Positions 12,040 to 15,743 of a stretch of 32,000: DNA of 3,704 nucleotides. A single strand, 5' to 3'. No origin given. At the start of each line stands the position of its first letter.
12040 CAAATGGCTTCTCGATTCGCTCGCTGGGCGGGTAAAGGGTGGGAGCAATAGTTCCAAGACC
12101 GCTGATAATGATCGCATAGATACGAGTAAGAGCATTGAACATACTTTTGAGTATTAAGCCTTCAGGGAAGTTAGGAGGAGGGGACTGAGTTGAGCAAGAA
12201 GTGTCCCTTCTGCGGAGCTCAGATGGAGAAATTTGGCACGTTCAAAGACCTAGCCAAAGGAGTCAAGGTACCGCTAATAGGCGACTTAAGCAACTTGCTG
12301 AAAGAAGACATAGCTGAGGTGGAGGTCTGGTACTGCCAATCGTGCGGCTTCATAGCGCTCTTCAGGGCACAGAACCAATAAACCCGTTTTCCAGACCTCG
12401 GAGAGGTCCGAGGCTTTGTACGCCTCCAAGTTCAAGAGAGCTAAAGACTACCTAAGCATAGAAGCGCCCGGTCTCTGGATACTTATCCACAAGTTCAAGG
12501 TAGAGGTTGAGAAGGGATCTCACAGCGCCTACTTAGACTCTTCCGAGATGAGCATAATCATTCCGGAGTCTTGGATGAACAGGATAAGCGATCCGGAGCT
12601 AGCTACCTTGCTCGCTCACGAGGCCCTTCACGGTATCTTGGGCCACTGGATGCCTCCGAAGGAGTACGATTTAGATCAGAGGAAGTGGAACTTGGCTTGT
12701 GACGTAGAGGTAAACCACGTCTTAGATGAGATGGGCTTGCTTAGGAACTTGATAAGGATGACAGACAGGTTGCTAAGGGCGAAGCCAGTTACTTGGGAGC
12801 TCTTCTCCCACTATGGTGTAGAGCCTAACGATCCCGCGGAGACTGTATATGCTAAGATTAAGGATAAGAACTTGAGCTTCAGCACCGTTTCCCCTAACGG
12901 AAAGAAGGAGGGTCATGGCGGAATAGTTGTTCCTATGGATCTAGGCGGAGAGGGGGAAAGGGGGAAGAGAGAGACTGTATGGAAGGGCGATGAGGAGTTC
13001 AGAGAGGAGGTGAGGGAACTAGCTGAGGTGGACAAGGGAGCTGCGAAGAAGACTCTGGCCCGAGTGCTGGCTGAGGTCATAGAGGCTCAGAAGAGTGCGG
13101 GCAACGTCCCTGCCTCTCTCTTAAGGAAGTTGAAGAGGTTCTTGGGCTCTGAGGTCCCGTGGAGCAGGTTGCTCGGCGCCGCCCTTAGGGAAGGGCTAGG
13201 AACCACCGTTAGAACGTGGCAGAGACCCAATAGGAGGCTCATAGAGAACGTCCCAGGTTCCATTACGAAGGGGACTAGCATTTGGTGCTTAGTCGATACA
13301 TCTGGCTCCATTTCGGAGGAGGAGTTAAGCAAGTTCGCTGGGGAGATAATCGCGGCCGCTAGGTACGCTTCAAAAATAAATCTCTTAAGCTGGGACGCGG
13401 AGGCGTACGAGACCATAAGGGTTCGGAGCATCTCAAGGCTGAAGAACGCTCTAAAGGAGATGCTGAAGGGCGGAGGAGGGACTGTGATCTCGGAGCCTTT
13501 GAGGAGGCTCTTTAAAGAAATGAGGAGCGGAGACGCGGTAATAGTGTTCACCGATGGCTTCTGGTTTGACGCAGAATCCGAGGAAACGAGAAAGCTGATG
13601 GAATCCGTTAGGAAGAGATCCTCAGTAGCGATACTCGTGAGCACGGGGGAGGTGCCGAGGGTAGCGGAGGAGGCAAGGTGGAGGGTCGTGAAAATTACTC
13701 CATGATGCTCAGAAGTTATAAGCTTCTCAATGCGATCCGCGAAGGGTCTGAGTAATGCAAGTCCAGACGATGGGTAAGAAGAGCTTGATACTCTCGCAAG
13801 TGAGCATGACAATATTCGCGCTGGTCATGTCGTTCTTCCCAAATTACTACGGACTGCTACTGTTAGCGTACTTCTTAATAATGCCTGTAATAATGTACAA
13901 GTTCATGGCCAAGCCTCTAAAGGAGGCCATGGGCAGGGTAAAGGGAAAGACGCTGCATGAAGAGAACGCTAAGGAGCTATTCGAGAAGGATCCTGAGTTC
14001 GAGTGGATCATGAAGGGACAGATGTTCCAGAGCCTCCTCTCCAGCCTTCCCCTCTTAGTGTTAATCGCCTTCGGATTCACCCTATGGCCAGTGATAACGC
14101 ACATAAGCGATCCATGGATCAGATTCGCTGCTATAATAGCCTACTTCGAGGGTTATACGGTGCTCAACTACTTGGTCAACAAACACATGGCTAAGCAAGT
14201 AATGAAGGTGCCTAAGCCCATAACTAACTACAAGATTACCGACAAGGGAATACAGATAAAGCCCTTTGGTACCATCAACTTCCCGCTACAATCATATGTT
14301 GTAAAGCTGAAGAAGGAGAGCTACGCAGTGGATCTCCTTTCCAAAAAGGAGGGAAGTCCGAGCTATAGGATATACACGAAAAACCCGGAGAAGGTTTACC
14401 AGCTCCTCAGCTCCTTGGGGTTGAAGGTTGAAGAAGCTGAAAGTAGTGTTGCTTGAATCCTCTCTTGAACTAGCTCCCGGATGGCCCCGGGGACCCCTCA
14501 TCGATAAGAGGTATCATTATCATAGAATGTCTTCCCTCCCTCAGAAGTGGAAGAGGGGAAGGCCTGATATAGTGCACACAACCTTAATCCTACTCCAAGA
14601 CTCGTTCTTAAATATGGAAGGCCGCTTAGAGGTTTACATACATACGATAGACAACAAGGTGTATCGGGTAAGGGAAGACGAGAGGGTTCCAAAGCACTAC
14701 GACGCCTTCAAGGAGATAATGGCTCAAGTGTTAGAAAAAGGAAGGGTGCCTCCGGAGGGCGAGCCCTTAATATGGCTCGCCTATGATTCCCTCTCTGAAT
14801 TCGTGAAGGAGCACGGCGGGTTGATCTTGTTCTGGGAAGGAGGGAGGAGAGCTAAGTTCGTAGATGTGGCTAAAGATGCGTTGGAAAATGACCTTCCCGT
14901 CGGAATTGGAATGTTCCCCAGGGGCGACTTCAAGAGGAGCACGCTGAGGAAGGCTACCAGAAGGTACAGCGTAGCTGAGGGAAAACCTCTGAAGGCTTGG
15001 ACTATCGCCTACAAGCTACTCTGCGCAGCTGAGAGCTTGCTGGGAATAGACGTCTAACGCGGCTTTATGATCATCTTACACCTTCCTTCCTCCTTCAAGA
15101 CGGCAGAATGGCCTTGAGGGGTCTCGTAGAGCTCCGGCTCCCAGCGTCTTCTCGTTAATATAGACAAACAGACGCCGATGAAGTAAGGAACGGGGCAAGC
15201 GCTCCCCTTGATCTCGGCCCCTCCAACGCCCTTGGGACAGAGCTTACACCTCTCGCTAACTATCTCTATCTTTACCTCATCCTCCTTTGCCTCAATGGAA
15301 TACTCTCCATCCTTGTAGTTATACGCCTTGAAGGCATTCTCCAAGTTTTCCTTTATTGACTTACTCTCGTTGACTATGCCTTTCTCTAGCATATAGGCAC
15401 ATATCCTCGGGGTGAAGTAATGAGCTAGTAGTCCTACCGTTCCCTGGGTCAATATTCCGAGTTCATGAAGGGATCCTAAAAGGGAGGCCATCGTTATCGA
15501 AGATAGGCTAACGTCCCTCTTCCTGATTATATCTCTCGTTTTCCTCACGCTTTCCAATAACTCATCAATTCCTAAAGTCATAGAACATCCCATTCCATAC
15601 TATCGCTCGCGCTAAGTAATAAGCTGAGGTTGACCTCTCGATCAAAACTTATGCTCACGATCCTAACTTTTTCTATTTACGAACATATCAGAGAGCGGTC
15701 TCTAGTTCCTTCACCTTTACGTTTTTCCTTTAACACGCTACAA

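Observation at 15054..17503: [NiFe]-hydrogenase catalytic subunit with no small subunit, coupled only to a small 2x[4Fe-4S] ferredoxin and divergent from a V4R-like Cys protein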

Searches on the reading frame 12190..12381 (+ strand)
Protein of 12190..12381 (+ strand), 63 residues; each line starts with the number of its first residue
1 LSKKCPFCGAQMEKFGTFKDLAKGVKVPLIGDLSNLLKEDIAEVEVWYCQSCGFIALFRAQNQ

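Call 76: search_protein_families(library=pfam, proteins=[window:12190-12381:+], max_evalue=0.001)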
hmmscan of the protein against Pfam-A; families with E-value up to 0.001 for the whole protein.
window:12190-12381:+ (63 aa): 3 families
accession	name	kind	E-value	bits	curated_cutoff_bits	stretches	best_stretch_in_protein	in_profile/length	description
PF20097.4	DUF6487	-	0.00022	22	24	0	5-55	1-61/67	Domain of unknown function (DUF6487)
PF13453.11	Zn_ribbon_TFIIB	-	0.00058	19.7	22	0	38-53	11-26/41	Transcription factor zinc-finger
PF21349.2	RUBY_RBDX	-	0.00073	19.4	26.5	0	3-15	17-29/30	Rubrerythrin, rubredoxin-like domain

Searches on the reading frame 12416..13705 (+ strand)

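Call 4: search_protein_families(library=pfam, proteins=[window:12416-13705:+], max_evalue=0.01)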
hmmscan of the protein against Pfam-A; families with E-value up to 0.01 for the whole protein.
window:12416-13705:+ (429 aa): 4 families
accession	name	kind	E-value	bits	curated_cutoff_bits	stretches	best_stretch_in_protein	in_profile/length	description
PF13203.12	DUF2201_N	-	8.9e-18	65.3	23.2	1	4-277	4-257/271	Putative metallopeptidase domain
PF09967.15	DUF2201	-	5.1e-09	36.8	26.4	1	292-380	4-88/123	VWA-like domain (DUF2201)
PF13519.12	VWA_2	-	2.8e-06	28.3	27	1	291-381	3-106/107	von Willebrand factor type A domain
PF05762.20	VWA_CoxE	-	3.7e-05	23.7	26.4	1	260-419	32-199/222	VWA domain containing CoxE-like protein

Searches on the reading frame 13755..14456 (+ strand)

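Call 4: search_protein_families(library=pfam, proteins=[window:13755-14456:+], max_evalue=0.01)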
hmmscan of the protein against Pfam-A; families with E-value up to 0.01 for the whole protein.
window:13755-14456:+ (233 aa): 1 family
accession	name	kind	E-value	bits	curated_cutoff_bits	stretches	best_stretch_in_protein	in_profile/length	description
PF09973.14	DUF2208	-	1.5e-48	165.9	24.3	1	9-220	1-230/231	Predicted membrane protein (DUF2208)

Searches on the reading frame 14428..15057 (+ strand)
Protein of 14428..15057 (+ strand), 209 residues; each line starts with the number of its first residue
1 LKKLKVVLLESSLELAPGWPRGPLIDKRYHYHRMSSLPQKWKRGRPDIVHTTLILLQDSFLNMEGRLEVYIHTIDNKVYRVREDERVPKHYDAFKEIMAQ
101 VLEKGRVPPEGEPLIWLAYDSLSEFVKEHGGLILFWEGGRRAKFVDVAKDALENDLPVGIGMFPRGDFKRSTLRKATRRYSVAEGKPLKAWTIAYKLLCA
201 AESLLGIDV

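Call 4: search_protein_families(library=pfam, proteins=[window:14428-15057:+], max_evalue=0.01)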
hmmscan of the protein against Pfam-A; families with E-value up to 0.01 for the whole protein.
window:14428-15057:+ (209 aa): 1 family
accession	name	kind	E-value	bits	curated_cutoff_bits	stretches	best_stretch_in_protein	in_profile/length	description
PF03587.19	EMG1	-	3.9e-49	167.3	28.2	1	6-202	1-197/197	EMG1/NEP1 methyltransferase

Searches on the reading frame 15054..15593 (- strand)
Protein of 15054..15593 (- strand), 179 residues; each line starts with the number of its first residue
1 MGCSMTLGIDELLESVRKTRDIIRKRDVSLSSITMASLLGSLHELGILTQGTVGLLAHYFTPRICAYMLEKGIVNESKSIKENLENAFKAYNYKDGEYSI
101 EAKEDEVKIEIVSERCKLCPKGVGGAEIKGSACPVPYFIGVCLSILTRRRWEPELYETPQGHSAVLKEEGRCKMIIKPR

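Call 4: search_protein_families(library=pfam, proteins=[window:15054-15593:-], max_evalue=0.01)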
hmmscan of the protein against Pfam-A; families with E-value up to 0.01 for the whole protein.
window:15054-15593:- (179 aa): 0 families

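Call 5: search_protein_families(library=ncbifam, proteins=[window:15054-15593:-], max_evalue=0.01)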
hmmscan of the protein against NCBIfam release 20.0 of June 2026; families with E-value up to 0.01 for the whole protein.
window:15054-15593:- (179 aa): 0 families

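Call 34: search_protein_families(library=pfam, proteins=[window:15054-15593:-], max_evalue=10)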
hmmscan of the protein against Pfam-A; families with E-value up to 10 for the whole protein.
window:15054-15593:- (179 aa): 0 families

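Call 37: search_solved_structures(query=window:15054-15593:-, max_evalue=10)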
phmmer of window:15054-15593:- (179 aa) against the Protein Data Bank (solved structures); distinct sequences matched with E-value up to 10: 0.

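Call 38: search_protein_representatives(protein=window:15054-15593:-)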
Query: 179 residues. Proteins with E-value up to 0.001 (for the whole library): 65; up to 1e-10: 18; up to 1e-30: 2. The best 65 are listed.
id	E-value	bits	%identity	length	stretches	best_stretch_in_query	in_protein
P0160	2.3e-47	177.2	51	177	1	11-177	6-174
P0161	1.2e-38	148.8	44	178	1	10-174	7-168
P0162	4.2e-26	108.0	34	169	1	17-177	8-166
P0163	2.6e-25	105.4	35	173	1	12-177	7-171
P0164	1.1e-21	93.6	31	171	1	17-177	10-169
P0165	3.7e-16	75.6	41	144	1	34-145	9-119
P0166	7.9e-16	74.5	33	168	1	17-172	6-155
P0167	2.4e-15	73.0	36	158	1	20-152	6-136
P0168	4.8e-15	72.0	33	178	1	13-179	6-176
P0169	4.3e-14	68.9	35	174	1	19-154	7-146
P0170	2.2e-13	66.6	33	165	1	20-153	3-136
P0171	4.0e-12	62.5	35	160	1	22-149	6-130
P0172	6.9e-12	61.7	34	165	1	21-139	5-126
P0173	1.3e-11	60.8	32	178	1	25-178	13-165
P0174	1.8e-11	60.3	30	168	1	21-177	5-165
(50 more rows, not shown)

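Call 41: search_solved_structures(query=A3, max_evalue=10)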
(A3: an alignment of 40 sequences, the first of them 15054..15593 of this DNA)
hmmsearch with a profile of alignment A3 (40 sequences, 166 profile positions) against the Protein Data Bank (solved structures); distinct sequences matched with E-value up to 10: 21.
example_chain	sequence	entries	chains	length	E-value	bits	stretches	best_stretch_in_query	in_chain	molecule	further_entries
6een_C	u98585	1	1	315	2.3e-10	44.1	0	5-37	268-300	Designer Pentatricopeptide Protein dPPR10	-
6een_A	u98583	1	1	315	2.8e-08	37.2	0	5-36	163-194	Designer Pentatricopeptide Protein dPPR10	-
6een_D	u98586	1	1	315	1.4e-06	31.8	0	5-37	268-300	Designer Pentatricopeptide Protein dPPR10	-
5iww_D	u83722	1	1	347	0.076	16.3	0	5-37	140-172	PLS9-PPR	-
9kfx_A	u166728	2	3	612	0.25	14.6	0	7-38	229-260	Synthetic PPR-DYW protein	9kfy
1y9x_A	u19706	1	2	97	0.59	13.4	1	28-73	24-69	DNA/RNA-binding protein Alba 1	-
2bky_A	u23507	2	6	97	0.71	13.2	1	28-73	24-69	DNA/RNA-BINDING PROTEIN ALBA 1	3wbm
6wao_A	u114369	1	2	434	0.75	13.1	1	111-140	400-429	Protein ENHANCED PSEUDOMONAS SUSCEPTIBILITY 1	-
6wcs_A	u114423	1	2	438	0.76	13.1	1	111-140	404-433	Protein ENHANCED PSEUDOMONAS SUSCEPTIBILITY 1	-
1h0x_A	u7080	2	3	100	0.76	13.1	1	28-73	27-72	DNA BINDING PROTEIN SSO10B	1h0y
8xaq_A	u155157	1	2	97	1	12.7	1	28-73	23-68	DNA/RNA-binding protein Alba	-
1b24_A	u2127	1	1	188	1.6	12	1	61-105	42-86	Homing endonuclease I-DmoI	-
5akm_A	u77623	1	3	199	1.8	11.8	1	61-105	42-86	HOMING ENDONUCLEASE I-DMOI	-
4un7_G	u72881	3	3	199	1.8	11.8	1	61-105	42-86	HOMING ENDONUCLEASE I-DMOI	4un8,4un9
2vs7_A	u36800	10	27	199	1.8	11.8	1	61-105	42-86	HOMING ENDONUCLEASE I-DMOI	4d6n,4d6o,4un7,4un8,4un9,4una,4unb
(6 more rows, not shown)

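Call 42: search_protein_families(library=pfam, alignment_id=A3, max_evalue=1)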
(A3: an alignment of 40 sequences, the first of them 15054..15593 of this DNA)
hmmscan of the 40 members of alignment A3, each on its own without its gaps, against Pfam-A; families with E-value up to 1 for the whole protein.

A. member 1, window:15054-15593:- (179 aa): 0 families

B. families by the number of members that match (of 40 scanned): 23 families
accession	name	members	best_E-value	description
PF13192.12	Thioredoxin_3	1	0.0097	Thioredoxin domain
PF09569.16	RE_ScaI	1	0.01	ScaI restriction endonuclease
PF05055.17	DUF677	1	0.011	Protein of unknown function (DUF677)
PF19979.4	DUF6415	1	0.015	Family of unknown function (DUF6415)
PF14246.11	TetR_C_7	1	0.016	AefR-like transcriptional repressor, C-terminal domain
PF02637.23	GatB_Yqey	1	0.041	GatB domain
PF23838.1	DUF7208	1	0.044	Family of unknown function (DUF7208)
PF21732.2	DUF6864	1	0.05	Domain of unknown function (DUF6864)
PF06278.16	CNDH2_N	1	0.065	Condensin II complex subunit CAP-H2 or CNDH2, N-terminal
PF09377.16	SBDS_domain_II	1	0.066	SBDS protein, domain II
PF18229.6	GcnA_N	1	0.069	N-acetyl-beta-D-glucosaminidase N-terminal domain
PF18503.7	RPN6_C_helix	1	0.096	26S proteasome subunit RPN6 C-terminal helix domain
PF14894.11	Lsm_C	1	0.097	Lsm C-terminal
PF14116.11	YyzF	1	0.11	YyzF-like protein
PF13670.12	PepSY_2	1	0.12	Peptidase propeptide and YPEB domain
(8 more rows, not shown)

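Call 47: find_related_loci(query=A5, collection=metagenome_contigs, flank=6000)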
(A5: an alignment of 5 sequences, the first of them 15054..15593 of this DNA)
Query A5 (179 aa) in metagenome_contigs; peptide patterns used: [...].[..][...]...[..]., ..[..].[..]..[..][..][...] (x = any residue, [..] = any of these).
101 stretches matched a pattern; 40 encode a relative of the query (tblastn E <= 1e-3); 40 distinct loci.
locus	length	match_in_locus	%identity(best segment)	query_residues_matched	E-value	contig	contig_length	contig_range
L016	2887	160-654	56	10-174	5e-63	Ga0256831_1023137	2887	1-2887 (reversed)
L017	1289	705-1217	42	4-174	4e-46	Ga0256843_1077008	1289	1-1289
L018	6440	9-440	34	33-177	2e-24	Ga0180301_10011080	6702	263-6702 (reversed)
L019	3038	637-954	41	33-139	1e-20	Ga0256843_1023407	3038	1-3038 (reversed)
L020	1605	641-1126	30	7-177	1e-19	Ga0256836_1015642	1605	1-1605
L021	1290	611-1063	31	10-149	1e-18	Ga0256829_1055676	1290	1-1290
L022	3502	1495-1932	31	18-172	2e-18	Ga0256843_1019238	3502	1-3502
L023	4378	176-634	30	16-177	4e-18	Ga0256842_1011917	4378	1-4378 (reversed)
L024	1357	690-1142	31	10-149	5e-18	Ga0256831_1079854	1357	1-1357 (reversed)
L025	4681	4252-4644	33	10-136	6e-18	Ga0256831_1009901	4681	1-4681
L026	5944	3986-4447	30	15-177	8e-18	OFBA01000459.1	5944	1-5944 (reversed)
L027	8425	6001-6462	30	15-177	8e-18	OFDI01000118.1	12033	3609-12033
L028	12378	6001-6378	33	23-139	1e-16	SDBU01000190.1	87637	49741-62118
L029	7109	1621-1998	33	23-139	1e-16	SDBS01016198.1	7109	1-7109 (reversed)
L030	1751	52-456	27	14-139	3e-16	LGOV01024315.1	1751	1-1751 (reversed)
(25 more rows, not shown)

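Call 71: predict_structure(alignment_id=A8)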
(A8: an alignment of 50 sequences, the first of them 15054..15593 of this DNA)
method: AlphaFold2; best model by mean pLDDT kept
length: 179 residues; sequences in the alignment: 50
mean_pLDDT: 94.4   pTM: 0.87
mean pLDDT of the five models: 94.4, 94.2, 93.8, 93.2, 93.2
residues with pLDDT >= 90: 164; 70-90: 11; 50-70: 2; < 50: 2
segments of 3 or more residues with pLDDT < 50: none
pLDDT, mean of each block of 10 residues (from residue 1): 76 95 94 94 93 96 98 98 98 97 98 95 87 95 98 95 95 98
secondary structure, 60 per line:
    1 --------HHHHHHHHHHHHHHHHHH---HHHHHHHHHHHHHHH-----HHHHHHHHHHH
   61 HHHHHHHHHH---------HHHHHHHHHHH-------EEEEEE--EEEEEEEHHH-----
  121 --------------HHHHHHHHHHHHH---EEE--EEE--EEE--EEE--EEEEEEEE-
elements in order: H9-26 H30-44 H50-70 H80-90 E98-103 E106-112 H135-147 E151-153 E156-158 E161-163 E166-168 E171-178

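Call 77: fold_search(model_id=the predicted structure, library=pdb)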
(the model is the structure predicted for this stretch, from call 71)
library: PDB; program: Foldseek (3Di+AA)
matches with E <= 10: 394; with E <= 0.001: 0
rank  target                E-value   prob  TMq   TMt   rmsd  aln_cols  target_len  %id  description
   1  9dd0_D                2.4e-03  0.97  0.28  0.37  10.6       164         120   10  Designed allosteric facilitated dissociation switch AS1 in complex state TH with methylated lysines, crystal #2 (released 2025-08-20)
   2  9dd4_A                3.0e-03  0.98  0.29  0.37  10.9       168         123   10  Crystal Structure of Designed facilitated dissociation target LHD101An1: LHD101A with an N-terminal extension (released 2025-08-20)
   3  9dd0_B                3.2e-03  0.96  0.28  0.37  10.7       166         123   10  Designed allosteric facilitated dissociation switch AS1 in complex state TH with methylated lysines, crystal #2 (released 2025-08-20)
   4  6aq3_C                3.4e-03  1.00  0.54  0.57   4.7       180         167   11  Crystal structure of a trafficking protein particle complex subunit 3 from Naegleria fowleri covalently bound to palmi (released 2017-08-30)
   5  8pkd_A                3.4e-03  1.00  0.48  0.55   5.7       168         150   10  Cryo-EM structure of Orrella dioscoreae BcsD (released 2023-12-20)
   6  8hbe_A                3.4e-03  0.99  0.44  0.18   9.4       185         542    9  Structure of human soluble guanylate cyclase in the inactive state at 3.1 angstrom (released 2023-04-19)
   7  7b6d_A                4.8e-03  0.99  0.43  0.46  11.2       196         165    8  Drosophila melanogaster TRAPPCore (C1, C2, C2L, C3a/b, C4, C5, C6 subunits) (released 2021-06-09)
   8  2oso                  5.1e-03  0.99  0.44  0.49  10.5       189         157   14  Crystal structure of a vinyl-4-reductase family protein (mj_1460) from methanocaldococcus jannaschii dsm at 1.90 A resol (released 2007-02-20)
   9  5kbi_B                5.1e-03  0.97  0.38  0.35  10.1       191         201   11  CRYSTAL STRUCTURE OF THE AROMATIC SENSOR DOMAIN OF MOPR IN COMPLEX WITH CATACHOL (released 2016-07-13)
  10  9olq_N                6.1e-03  0.96  0.28  0.37  11.3       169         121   10  Designed allosteric facilitated dissociation switch AS1_K46L_E50W_K172W_E173Y in complex state THE (released 2025-08-20)
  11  8hbf_B                6.4e-03  0.98  0.44  0.17   8.1       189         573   10  Structure of human soluble guanylate cyclase in the NO+Rio state at 3.1 angstrom (released 2023-04-19)
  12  6bde                  6.4e-03  0.85  0.29  0.28  10.5       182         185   15  Crystal structure of Fe(II) unliganded H-NOX protein mutant A71G from K. algicida (released 2018-05-30)
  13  7d9t_A                6.8e-03  0.99  0.43  0.18   8.5       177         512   11  Structure of human soluble guanylate cyclase in the cinciguat-bound inactive state (released 2021-08-11)
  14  7b6d_G                8.1e-03  1.00  0.47  0.50   9.9       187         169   12  Drosophila melanogaster TRAPPCore (C1, C2, C2L, C3a/b, C4, C5, C6 subunits) (released 2021-06-09)
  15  5kbg_A                8.1e-03  0.99  0.51  0.46   8.9       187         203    9  CRYSTAL STRUCTURE OF THE AROMATIC SENSOR DOMAIN OF MOPR IN COMPLEX WITH OCRESOL (released 2016-07-13)
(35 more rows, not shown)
